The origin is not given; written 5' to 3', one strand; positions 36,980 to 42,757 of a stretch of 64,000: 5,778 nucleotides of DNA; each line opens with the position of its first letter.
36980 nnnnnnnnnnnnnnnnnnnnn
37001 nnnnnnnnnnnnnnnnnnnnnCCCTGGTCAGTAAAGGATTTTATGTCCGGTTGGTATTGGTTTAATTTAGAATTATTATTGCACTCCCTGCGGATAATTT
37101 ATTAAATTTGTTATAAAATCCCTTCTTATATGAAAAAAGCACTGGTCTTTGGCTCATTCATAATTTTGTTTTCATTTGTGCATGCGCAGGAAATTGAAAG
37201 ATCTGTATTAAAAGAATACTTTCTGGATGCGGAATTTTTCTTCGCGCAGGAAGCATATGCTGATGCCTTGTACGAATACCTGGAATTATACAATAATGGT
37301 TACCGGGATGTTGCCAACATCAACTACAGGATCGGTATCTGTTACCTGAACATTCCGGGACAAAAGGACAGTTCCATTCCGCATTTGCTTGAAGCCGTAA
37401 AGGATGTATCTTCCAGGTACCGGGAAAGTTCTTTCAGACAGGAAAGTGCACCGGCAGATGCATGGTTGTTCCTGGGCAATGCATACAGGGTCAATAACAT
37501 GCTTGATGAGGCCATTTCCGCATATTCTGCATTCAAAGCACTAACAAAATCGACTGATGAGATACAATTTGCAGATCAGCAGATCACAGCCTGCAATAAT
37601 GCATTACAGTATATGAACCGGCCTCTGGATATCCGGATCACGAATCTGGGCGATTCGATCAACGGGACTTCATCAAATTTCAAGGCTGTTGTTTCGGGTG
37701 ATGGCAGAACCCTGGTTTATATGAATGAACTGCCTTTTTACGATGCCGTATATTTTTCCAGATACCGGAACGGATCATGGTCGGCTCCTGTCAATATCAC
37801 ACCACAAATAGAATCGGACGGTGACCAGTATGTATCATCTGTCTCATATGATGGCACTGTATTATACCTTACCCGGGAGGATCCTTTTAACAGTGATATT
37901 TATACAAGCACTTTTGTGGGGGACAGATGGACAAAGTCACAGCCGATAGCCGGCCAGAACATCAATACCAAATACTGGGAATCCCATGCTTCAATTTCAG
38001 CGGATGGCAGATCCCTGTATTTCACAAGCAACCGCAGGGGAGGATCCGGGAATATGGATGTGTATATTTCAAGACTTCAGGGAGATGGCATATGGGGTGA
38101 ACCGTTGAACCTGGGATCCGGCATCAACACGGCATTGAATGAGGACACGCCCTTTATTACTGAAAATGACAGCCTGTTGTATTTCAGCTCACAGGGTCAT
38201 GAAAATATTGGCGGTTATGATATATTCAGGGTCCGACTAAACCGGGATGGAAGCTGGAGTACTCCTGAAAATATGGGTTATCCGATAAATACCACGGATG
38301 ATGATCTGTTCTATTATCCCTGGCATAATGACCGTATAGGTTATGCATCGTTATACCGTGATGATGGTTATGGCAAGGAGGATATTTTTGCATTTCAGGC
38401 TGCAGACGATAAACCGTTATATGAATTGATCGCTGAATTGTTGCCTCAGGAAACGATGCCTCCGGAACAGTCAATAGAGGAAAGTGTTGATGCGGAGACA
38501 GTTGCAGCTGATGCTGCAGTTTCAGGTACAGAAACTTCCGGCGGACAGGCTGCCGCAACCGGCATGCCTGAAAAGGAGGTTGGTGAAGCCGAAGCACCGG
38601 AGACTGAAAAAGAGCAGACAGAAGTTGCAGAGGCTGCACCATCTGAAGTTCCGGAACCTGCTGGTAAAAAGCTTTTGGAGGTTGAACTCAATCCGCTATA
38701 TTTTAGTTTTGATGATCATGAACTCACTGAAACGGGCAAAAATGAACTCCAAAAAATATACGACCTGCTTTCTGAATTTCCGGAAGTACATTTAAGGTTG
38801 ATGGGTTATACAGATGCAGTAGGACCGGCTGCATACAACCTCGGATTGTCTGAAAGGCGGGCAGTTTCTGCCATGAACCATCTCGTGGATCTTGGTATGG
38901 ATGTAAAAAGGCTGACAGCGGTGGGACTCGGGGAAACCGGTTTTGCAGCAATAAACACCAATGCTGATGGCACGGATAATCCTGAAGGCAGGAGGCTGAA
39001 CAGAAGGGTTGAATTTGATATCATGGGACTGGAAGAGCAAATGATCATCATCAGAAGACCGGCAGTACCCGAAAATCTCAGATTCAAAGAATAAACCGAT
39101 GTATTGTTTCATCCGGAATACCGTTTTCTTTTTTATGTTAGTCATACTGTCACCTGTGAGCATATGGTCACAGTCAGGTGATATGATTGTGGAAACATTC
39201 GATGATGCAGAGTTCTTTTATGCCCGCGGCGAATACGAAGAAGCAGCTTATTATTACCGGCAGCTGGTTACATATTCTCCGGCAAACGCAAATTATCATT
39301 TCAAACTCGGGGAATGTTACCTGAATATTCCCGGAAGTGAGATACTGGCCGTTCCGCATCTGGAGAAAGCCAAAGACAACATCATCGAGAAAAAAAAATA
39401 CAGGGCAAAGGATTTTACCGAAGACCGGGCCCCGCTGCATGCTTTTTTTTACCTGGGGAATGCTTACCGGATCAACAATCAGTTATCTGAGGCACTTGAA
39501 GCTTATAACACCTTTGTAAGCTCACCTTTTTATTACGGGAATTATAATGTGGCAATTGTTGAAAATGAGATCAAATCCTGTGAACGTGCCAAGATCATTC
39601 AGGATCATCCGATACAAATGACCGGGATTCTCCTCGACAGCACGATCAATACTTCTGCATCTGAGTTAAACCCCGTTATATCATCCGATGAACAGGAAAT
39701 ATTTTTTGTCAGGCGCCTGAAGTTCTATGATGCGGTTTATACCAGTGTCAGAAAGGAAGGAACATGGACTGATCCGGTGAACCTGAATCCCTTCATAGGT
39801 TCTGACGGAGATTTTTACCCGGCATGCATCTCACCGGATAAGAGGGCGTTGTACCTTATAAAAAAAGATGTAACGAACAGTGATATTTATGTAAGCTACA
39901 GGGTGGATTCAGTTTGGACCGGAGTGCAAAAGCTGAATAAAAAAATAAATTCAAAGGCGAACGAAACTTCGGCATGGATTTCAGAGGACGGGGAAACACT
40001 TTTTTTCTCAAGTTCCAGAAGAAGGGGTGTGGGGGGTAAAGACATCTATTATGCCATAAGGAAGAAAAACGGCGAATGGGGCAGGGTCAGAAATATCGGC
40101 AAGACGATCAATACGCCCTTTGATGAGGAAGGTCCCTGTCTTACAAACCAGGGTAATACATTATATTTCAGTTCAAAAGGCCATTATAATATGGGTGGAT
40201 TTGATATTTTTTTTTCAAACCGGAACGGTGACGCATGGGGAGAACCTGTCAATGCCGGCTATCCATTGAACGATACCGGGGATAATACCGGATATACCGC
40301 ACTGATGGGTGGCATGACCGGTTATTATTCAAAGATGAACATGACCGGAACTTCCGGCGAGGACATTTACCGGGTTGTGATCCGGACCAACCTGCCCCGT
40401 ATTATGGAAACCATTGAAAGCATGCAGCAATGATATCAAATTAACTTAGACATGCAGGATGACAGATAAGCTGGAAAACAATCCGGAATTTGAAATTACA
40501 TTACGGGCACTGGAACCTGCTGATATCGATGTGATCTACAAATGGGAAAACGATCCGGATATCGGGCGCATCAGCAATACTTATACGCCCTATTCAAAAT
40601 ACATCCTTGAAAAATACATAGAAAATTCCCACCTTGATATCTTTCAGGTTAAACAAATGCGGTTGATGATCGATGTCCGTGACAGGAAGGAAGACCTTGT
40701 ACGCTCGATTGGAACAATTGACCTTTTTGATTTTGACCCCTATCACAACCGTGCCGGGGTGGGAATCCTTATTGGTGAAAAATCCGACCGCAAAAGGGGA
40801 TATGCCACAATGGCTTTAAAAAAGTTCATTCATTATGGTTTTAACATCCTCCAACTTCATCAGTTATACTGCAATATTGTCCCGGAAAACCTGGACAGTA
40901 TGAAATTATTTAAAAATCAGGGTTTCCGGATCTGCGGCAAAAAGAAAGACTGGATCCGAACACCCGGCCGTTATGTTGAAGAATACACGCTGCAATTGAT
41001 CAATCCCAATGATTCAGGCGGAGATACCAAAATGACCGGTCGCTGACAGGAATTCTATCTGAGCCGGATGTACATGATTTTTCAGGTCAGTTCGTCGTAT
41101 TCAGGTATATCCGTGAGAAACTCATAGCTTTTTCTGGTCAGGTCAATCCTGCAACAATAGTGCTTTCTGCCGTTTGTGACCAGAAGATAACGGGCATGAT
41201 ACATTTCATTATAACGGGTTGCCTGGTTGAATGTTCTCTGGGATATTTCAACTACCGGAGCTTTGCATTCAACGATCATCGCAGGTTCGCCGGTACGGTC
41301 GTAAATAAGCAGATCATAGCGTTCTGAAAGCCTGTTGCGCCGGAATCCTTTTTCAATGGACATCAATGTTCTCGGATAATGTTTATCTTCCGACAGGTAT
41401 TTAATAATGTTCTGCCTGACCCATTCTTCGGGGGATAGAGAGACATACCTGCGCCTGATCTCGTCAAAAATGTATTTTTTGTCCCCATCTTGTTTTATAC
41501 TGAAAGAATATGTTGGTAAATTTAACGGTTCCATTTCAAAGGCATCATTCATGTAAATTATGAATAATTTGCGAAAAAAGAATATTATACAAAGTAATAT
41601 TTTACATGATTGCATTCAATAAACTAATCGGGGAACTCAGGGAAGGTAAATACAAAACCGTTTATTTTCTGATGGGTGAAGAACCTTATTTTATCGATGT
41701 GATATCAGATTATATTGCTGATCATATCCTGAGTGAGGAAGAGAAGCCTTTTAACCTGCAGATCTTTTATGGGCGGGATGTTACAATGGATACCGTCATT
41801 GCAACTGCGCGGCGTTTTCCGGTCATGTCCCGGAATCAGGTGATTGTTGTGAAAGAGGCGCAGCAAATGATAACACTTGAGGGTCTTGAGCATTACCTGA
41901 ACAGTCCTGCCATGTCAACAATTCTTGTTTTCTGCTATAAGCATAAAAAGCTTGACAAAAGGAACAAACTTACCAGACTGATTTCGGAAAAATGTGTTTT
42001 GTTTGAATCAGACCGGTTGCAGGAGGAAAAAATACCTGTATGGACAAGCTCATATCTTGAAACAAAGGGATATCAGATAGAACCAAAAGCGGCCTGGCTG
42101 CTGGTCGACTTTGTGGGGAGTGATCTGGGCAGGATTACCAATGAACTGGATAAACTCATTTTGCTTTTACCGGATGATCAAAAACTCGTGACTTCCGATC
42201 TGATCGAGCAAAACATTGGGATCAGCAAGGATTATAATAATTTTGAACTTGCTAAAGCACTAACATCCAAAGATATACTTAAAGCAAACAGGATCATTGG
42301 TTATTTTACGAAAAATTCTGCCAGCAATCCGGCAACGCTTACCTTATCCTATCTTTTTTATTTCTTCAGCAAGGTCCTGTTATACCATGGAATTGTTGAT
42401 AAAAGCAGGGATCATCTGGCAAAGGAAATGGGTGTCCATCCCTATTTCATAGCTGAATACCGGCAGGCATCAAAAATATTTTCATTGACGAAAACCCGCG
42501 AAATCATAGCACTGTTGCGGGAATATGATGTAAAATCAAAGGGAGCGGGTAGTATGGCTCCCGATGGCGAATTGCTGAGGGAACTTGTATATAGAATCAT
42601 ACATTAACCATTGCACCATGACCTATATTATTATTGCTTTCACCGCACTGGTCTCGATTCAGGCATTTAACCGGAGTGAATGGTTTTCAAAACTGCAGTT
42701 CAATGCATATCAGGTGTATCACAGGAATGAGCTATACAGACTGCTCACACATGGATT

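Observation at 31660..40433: Tandem array of four PorE-like (TPR / PD40-propeller) paralogs with swapped C-terminal modules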

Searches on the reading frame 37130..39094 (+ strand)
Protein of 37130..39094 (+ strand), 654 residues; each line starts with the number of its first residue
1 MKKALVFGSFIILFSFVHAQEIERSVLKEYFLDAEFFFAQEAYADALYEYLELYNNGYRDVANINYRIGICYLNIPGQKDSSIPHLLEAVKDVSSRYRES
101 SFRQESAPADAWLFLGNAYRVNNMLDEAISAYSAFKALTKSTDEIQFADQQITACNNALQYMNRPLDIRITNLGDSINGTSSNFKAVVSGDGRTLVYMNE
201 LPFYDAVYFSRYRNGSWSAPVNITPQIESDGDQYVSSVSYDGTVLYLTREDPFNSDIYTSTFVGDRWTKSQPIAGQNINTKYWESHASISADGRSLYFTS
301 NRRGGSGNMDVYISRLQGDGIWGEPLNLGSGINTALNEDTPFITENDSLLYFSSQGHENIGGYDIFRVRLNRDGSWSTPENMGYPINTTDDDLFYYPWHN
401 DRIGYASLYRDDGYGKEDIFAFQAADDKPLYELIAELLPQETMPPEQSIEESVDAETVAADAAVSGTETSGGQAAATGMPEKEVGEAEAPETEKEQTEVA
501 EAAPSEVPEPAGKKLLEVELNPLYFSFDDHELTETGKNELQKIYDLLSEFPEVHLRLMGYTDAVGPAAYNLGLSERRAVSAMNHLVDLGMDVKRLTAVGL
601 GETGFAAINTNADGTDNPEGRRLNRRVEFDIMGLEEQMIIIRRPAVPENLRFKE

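Call 3: search_protein_families(library=pfam, proteins=[window:37130-39094:+], max_evalue=0.01)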
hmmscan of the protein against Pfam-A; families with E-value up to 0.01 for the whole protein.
window:37130-39094:+ (654 aa): 3 families
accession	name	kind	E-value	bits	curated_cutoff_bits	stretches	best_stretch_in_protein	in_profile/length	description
PF00691.25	OmpA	-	3e-15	56.8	27.2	1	524-614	1-93/98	OmpA family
PF07676.18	PD40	-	2.7e-14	53.1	20.9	1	275-313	2-38/38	WD40-like Beta Propeller Repeat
PF00515.34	TPR_1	-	0.0063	16.7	27.8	1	109-133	1-25/34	Tetratricopeptide repeat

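Call 4: search_protein_families(library=ncbifam, proteins=[window:37130-39094:+], max_evalue=0.01)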
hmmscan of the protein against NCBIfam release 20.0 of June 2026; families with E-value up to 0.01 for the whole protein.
window:37130-39094:+ (654 aa): 32 families (the best 25 are shown)
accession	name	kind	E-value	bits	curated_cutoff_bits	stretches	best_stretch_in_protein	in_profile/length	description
NF053607.1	CHU_0125_OmpA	equivalog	3.8e-64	217.3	620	3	249-429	243-417/639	CHU_0125 family OmpA-like outer membrane integrity protein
NF052230.1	T9SS_PorE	exception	6.2e-57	193.3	600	2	31-424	22-418/648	PorE family type IX secretion system protein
NF053612.1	anchor_PA1041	equivalog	3.8e-22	79.4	250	1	502-631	111-235/236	PA1041 family peptidoglycan-binding anchor lipoprotein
NF053611.1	YiaD_Gzip_OmpA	equivalog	1e-21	77.6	175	1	483-631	62-206/206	YiaD family glycine zipper/OmpA-like lipoprotein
NF053613.1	OMP_toxin_LptF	equivalog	6.8e-18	65.3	400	1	523-632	143-246/256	lipotoxin F family OmpA-related lipoprotein LptF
NF045787.1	OmpABordt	equivalog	7.8e-17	61.6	200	1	503-633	69-191/194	outer membrane protein OmpA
NF053585.1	OMP_LP_YfiB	equivalog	1.7e-15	57.3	128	1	522-627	57-156/163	outer membrane lipoprotein YfiB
NF033763.1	exchanger_TraB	exception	7.6e-13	47.3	700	1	518-637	389-503/522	outer membrane exchange protein TraB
NF008071.1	PRK10808.1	equivalog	9.3e-13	48.2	277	1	497-636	206-351/358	porin OmpA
TIGR02802.1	Pal_lipo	equivalog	1.1e-12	47.9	125.35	1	523-610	2-89/104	peptidoglycan-associated lipoprotein Pal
NF007804.1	PRK10510.1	equivalog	5.2e-11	42.3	307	1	523-630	114-215/219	OmpA family lipoprotein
NF045788.1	Omp38Acinit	equivalog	2.5e-10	40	500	1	503-633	221-348/354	outer membrane protein Omp38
TIGR03789.1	pdsO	hypoth_equivalog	5.5e-10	39.3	152.2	1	523-605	141-223/243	sortase-associated OmpA-like protein PdsO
NF006541.1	PRK09038.1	equivalog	5.6e-08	32.7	283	1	515-630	134-247/253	flagellar motor protein MotD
NF047726.1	AutTranAdhPGAsTpgA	equivalog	1.8e-07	30.6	350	1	522-627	155-264/268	trimeric autotransporter adhesin/peptidogylcan-associated protein TpgA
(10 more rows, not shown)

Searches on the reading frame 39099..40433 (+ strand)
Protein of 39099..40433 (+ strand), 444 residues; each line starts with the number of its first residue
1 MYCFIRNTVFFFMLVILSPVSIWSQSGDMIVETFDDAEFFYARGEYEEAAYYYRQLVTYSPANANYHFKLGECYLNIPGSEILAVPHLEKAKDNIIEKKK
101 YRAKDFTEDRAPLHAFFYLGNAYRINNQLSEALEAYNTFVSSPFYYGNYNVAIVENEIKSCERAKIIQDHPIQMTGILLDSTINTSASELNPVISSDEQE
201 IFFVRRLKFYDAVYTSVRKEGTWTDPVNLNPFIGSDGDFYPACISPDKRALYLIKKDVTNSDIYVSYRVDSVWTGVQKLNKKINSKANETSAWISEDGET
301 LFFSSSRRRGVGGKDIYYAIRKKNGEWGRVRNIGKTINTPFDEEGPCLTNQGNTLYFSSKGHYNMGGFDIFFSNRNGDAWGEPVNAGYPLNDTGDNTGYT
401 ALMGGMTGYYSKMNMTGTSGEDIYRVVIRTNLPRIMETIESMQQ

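Call 3: search_protein_families(library=pfam, proteins=[window:39099-40433:+], max_evalue=0.01)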
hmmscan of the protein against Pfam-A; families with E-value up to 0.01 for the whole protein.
window:39099-40433:+ (444 aa): 9 families
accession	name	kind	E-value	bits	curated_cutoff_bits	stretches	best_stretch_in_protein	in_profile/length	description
PF07676.18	PD40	-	4.2e-11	42.9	20.9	2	283-317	5-37/38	WD40-like Beta Propeller Repeat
PF13414.12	TPR_11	-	6.2e-10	39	26.8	1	40-75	4-39/42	TPR repeat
PF13432.12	TPR_16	-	7.7e-07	29.9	32.7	1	40-75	7-42/65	Tetratricopeptide repeat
PF07719.23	TPR_2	-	2.1e-06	27.8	27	0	115-138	3-26/34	Tetratricopeptide repeat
PF13174.12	TPR_6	-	0.00011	23.1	26.3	0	38-61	8-31/33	Tetratricopeptide repeat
PF14559.12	TPR_19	-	0.0013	19.5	25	1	41-76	2-37/68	Tetratricopeptide repeat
PF00515.34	TPR_1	-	0.0028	17.9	27.8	1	115-137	3-25/34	Tetratricopeptide repeat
PF13431.12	TPR_17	-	0.0047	17.5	24.4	0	52-76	1-25/34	Tetratricopeptide repeat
PF13428.12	TPR_14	-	0.0048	17.9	23.5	0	37-72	8-43/44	Tetratricopeptide repeat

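Call 4: search_protein_families(library=ncbifam, proteins=[window:39099-40433:+], max_evalue=0.01)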
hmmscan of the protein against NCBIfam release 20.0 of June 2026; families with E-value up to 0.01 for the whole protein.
window:39099-40433:+ (444 aa): 5 families
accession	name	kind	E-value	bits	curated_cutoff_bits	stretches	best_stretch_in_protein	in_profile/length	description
NF053607.1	CHU_0125_OmpA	equivalog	7.4e-38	130.5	620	1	24-437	21-421/639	CHU_0125 family OmpA-like outer membrane integrity protein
NF052230.1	T9SS_PorE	exception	8e-38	130.1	600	1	30-440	18-426/648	PorE family type IX secretion system protein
TIGR02552.1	LcrH_SycD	equivalog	2.7e-05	23.9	104.8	1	40-75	28-63/136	SycD/LcrH family type III secretion system chaperone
TIGR02800.1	propeller_TolB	equivalog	6.9e-05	22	343.15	1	184-373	188-352/418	Tol-Pal system beta propeller repeat protein TolB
TIGR02795.1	tol_pal_ybgF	equivalog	0.0018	18.9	90.1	0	104-141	30-67/119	tol-pal system protein YbgF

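Call 63: search_protein_representatives(protein=window:39099-40433:+)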
Query: 444 residues. Proteins with E-value up to 0.001 (for the whole library): 30060; up to 1e-10: 18433; up to 1e-30: 2875. The best 150 are listed.
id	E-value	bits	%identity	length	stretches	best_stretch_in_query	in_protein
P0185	5.2e-175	599.0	60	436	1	10-433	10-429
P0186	2.4e-167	573.8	36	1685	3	39-427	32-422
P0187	2.5e-120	418.8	37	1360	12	279-395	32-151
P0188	5.0e-115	401.3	46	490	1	10-430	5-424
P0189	1.1e-109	383.7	43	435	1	10-431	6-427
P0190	1.1e-100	354.0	44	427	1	15-411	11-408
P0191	8.2e-100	351.2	42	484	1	8-428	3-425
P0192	2.3e-99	349.7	41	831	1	8-428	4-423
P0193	6.6e-99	348.2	41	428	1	15-428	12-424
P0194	2.3e-98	346.5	42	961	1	10-430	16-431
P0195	5.1e-98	345.3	43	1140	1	7-430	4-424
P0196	2.0e-97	343.3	40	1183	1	6-435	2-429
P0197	3.4e-96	339.3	41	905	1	8-435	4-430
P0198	6.9e-96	338.3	43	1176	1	8-434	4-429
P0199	1.4e-95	337.3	36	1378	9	216-428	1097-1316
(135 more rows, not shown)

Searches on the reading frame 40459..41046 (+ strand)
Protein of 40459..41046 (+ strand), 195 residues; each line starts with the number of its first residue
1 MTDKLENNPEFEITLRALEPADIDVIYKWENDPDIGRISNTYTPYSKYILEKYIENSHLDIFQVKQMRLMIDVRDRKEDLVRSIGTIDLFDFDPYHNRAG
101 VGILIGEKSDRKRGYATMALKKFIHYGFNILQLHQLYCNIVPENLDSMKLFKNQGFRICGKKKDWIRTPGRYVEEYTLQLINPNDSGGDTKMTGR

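Call 7: search_protein_families(library=ncbifam, proteins=[window:40459-41046:+], max_evalue=0.00001)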
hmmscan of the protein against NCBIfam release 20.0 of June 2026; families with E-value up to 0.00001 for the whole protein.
window:40459-41046:+ (195 aa): 3 families
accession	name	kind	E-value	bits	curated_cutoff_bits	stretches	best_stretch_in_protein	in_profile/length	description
NF011709.0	PRK15130.1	equivalog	7.3e-13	48.7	218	1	11-173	5-157/186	spermidine N1-acetyltransferase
TIGR03585.1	PseH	equivalog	5.7e-12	46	93.1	1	15-177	3-154/156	UDP-4-amino-4,6-dideoxy-N-acetyl-beta-L-altrosamine N-acetyltransferase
NF007527.0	PRK10140.1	equivalog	2.9e-06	27.2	236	1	12-178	3-158/162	N-acetyltransferase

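Call 46: search_protein_families(library=pfam, proteins=[window:40459-41046:+], max_evalue=0.01)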
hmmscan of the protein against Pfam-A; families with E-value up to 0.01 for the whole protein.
window:40459-41046:+ (195 aa): 4 families
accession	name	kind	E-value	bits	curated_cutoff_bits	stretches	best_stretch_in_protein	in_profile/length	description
PF13302.13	Acetyltransf_3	-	2.6e-21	77.2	25.4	1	13-157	2-138/138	Acetyltransferase (GNAT) domain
PF13420.13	Acetyltransf_4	-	3.5e-11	43.8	24.3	1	15-175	1-153/155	Acetyltransferase (GNAT) domain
PF13523.12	Acetyltransf_8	-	1.4e-06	28.4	27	1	21-159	4-140/145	Acetyltransferase (GNAT) domain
PF00583.31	Acetyltransf_1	-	9.6e-06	26.3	20.7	1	83-156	44-116/116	Acetyltransferase (GNAT) family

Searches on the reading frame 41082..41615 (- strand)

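Call 7: search_protein_families(library=ncbifam, proteins=[window:41082-41615:-], max_evalue=0.00001)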
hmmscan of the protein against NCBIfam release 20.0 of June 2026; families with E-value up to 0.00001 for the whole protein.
window:41082-41615:- (177 aa): 0 families

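Call 46: search_protein_families(library=pfam, proteins=[window:41082-41615:-], max_evalue=0.01)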
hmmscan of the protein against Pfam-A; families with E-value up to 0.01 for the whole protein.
window:41082-41615:- (177 aa): 3 families
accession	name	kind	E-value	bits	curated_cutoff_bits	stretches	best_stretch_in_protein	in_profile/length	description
PF13588.12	HSDR_N_2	-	3.3e-38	130.6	25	1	62-171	1-110/110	Type I restriction enzyme R protein N terminus (HSDR_N)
PF04313.20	HSDR_N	-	0.00045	20.6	25.1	1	97-153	125-188/198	Type I restriction enzyme R protein N terminus (HSDR_N)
PF00989.32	PAS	-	0.002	18.5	22.6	1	56-127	32-102/113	PAS fold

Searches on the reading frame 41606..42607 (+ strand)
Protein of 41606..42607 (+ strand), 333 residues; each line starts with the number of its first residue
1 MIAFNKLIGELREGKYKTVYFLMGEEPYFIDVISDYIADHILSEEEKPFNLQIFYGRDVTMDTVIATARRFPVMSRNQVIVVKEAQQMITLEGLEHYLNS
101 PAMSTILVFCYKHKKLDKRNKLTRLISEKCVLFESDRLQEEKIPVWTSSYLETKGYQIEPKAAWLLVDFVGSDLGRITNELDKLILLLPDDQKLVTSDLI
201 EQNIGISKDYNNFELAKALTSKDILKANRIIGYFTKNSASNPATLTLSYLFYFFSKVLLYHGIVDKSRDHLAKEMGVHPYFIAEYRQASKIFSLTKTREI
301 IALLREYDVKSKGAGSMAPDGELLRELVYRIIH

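Call 7: search_protein_families(library=ncbifam, proteins=[window:41606-42607:+], max_evalue=0.00001)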
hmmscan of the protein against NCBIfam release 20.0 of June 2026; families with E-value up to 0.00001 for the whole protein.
window:41606-42607:+ (333 aa): 2 families
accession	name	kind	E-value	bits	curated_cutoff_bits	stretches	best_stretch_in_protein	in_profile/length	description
TIGR01128.2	holA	equivalog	3.7e-71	240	80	1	19-331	1-316/316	DNA polymerase III subunit delta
NF004165.0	PRK05629.1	equivalog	1.9e-08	33.8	301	1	18-315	8-300/319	DNA polymerase III subunit delta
